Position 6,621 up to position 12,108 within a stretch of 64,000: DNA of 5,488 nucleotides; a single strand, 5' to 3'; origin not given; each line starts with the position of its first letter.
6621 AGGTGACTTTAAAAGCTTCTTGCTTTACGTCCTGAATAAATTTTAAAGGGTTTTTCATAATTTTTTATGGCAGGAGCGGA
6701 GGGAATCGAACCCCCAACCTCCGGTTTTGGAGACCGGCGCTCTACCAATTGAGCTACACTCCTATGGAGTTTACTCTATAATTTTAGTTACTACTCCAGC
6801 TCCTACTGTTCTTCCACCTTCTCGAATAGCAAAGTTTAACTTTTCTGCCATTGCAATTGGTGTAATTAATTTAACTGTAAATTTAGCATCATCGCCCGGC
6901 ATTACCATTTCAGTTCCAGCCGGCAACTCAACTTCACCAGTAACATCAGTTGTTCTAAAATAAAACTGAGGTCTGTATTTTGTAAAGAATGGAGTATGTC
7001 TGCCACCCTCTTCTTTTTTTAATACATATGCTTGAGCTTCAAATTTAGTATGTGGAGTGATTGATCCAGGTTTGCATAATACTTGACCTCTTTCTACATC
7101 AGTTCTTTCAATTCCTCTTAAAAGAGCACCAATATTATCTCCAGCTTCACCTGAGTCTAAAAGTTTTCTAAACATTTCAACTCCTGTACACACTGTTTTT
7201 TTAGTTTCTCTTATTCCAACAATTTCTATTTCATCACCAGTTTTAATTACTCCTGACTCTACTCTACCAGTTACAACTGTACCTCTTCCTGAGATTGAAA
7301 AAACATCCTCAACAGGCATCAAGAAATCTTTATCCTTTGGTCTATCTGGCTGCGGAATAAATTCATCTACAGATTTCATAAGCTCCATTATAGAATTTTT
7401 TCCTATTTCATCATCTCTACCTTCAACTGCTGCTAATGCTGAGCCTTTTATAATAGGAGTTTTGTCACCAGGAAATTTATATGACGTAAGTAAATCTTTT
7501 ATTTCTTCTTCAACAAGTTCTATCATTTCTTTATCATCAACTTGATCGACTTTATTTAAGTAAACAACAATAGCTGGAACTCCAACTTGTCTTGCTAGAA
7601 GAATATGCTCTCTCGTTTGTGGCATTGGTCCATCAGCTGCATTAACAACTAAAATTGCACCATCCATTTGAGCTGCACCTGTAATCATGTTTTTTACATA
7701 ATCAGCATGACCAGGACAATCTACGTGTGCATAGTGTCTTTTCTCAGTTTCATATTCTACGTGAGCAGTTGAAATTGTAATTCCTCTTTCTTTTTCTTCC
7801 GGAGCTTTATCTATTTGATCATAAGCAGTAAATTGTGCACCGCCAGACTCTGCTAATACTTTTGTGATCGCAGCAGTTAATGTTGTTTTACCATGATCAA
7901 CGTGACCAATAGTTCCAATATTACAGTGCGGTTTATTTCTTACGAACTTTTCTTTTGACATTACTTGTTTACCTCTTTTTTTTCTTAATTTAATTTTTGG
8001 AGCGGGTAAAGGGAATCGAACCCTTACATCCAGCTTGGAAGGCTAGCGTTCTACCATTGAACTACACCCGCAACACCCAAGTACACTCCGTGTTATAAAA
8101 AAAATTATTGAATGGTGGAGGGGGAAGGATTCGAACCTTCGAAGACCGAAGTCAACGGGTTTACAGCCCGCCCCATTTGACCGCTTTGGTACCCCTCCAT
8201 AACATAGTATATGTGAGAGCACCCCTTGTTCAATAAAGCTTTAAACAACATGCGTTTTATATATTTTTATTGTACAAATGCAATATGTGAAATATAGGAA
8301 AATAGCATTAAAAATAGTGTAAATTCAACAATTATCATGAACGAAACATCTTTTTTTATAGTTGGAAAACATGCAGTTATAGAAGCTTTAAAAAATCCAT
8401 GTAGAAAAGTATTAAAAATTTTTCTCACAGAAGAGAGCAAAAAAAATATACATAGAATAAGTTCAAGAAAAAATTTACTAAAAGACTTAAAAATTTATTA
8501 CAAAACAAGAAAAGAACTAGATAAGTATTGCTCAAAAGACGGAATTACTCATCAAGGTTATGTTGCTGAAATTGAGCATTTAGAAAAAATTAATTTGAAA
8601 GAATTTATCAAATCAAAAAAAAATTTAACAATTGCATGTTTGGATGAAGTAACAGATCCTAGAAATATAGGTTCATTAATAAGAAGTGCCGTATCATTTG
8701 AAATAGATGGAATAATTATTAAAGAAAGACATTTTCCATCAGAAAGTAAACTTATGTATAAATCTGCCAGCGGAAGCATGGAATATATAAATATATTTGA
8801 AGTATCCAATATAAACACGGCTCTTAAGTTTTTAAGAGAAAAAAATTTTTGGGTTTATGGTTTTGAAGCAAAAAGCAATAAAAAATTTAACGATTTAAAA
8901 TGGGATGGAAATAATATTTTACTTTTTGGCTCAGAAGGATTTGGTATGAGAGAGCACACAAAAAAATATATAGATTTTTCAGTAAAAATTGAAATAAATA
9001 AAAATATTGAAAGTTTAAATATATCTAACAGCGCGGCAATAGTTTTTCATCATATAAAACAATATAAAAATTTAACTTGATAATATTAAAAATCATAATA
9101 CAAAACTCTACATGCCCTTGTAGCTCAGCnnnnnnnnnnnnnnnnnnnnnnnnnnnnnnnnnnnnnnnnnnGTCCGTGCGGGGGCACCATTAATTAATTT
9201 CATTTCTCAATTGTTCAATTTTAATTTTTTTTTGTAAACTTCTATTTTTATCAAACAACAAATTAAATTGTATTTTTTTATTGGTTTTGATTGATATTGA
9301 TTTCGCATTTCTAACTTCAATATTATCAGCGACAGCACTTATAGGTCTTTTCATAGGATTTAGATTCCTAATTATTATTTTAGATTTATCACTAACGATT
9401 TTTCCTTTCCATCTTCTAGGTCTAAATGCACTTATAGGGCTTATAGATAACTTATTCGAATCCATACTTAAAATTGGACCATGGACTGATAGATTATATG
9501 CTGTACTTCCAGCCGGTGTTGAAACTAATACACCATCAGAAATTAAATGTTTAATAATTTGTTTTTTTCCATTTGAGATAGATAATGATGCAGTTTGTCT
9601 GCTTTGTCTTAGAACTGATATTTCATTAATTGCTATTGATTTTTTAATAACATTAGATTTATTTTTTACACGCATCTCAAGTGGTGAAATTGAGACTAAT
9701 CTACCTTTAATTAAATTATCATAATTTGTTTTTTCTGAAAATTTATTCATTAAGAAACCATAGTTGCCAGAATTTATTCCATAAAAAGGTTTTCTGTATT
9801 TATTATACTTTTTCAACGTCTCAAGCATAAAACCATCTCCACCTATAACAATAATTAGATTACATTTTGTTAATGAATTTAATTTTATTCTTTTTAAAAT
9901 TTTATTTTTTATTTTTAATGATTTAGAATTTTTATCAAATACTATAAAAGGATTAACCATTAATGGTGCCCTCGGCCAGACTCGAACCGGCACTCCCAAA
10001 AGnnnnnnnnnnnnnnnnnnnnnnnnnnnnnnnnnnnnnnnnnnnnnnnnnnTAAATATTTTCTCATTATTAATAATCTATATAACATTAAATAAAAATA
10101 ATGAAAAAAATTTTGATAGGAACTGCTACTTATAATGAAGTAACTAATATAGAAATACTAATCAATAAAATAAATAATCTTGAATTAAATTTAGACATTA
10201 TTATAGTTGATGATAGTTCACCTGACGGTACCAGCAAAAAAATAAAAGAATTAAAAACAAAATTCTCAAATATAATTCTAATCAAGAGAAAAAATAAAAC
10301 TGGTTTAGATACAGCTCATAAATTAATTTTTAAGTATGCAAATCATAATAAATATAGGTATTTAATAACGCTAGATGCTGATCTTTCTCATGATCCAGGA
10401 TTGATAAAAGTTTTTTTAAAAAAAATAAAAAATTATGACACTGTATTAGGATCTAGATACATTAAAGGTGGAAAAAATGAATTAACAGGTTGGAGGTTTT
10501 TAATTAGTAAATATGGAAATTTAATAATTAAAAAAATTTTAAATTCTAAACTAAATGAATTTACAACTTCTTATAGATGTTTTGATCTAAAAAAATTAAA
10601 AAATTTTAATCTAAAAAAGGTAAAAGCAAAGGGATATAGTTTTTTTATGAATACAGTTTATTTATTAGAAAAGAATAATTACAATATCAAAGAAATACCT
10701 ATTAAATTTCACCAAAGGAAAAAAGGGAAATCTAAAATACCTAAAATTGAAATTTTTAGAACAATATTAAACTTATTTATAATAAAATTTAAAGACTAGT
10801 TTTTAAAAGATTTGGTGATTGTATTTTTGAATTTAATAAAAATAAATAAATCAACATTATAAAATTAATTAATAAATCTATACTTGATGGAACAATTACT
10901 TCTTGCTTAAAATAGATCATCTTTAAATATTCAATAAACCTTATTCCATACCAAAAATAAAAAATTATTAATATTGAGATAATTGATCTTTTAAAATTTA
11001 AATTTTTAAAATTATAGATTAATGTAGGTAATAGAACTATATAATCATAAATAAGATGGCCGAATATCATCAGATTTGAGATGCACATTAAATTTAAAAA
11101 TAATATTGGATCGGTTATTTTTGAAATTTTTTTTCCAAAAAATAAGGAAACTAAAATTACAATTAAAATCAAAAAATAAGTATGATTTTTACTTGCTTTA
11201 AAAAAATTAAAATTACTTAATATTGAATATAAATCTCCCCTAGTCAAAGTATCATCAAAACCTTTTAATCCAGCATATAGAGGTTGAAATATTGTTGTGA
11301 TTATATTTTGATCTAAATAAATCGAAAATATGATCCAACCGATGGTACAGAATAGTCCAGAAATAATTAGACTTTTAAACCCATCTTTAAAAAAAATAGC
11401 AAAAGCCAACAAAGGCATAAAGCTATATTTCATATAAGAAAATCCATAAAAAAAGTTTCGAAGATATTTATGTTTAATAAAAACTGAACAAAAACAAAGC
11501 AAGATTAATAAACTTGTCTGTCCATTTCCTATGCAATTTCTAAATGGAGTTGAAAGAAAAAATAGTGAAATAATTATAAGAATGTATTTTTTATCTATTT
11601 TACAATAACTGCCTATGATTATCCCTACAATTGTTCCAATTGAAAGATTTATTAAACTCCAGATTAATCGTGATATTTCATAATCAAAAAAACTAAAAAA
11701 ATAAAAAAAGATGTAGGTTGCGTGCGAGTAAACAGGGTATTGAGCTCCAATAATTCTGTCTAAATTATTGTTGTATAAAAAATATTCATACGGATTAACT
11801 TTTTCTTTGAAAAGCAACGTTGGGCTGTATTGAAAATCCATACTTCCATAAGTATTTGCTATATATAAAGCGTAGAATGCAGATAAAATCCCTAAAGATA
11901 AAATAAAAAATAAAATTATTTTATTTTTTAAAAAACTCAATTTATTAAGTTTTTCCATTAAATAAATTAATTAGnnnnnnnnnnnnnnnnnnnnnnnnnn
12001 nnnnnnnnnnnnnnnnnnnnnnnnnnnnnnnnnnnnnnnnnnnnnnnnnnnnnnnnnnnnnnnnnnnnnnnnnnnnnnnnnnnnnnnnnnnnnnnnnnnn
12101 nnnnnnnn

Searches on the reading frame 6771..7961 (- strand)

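Call 49: search_protein_families(library=pfam, proteins=[window:6771-7961:-], max_evalue=0.001)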
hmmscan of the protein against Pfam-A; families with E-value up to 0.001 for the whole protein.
window:6771-7961:- (396 aa): 4 families
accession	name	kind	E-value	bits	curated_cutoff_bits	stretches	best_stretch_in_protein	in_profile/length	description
PF00009.33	GTP_EFTU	-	2e-63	213.9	26.5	1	10-203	1-187/188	Elongation factor Tu GTP binding domain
PF03143.23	GTP_EFTU_D3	-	2.1e-37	128.1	27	1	300-394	1-105/106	Elongation factor Tu C-terminal domain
PF03144.31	GTP_EFTU_D2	-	2.9e-20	72.9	30.3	1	227-296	1-73/73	Elongation factor Tu domain 2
PF01926.29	MMR_HSR1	-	3.4e-05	24.3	21.9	1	15-136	2-112/113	50S ribosome-binding GTPase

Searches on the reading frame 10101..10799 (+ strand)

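Call 33: search_protein_families(library=phrogs, proteins=[window:10101-10799:+], max_evalue=0.00001)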
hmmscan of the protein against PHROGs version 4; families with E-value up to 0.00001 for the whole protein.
window:10101-10799:+ (232 aa): 1 family
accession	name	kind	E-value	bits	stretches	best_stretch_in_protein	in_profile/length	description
phrog_841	-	moron, auxiliary metabolic gene and host takeover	8.4e-30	105.3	1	3-230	3-223/309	GtrB-like O-antigen conversion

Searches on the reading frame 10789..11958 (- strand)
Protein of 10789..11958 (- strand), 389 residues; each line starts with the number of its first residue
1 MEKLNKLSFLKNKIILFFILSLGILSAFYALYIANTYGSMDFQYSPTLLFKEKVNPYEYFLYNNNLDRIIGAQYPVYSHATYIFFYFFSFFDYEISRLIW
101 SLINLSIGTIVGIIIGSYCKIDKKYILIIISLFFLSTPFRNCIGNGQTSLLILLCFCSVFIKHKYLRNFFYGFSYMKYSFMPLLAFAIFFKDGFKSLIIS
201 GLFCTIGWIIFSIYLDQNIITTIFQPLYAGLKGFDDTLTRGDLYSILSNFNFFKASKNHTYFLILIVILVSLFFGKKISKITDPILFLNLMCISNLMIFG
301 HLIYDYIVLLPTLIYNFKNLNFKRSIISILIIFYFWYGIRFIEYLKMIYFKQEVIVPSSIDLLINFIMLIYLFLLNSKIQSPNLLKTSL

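Call 33: search_protein_families(library=phrogs, proteins=[window:10789-11958:-], max_evalue=0.00001)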
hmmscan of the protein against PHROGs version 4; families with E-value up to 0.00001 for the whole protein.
window:10789-11958:- (389 aa): 0 families

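Call 49: search_protein_families(library=pfam, proteins=[window:10789-11958:-], max_evalue=0.001)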
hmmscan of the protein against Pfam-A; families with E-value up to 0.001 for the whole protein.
window:10789-11958:- (389 aa): 1 family
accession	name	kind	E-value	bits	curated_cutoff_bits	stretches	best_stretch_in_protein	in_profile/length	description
PF09594.16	GT87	-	8.8e-06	26.1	25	1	80-216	6-147/237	Glycosyltransferase family 87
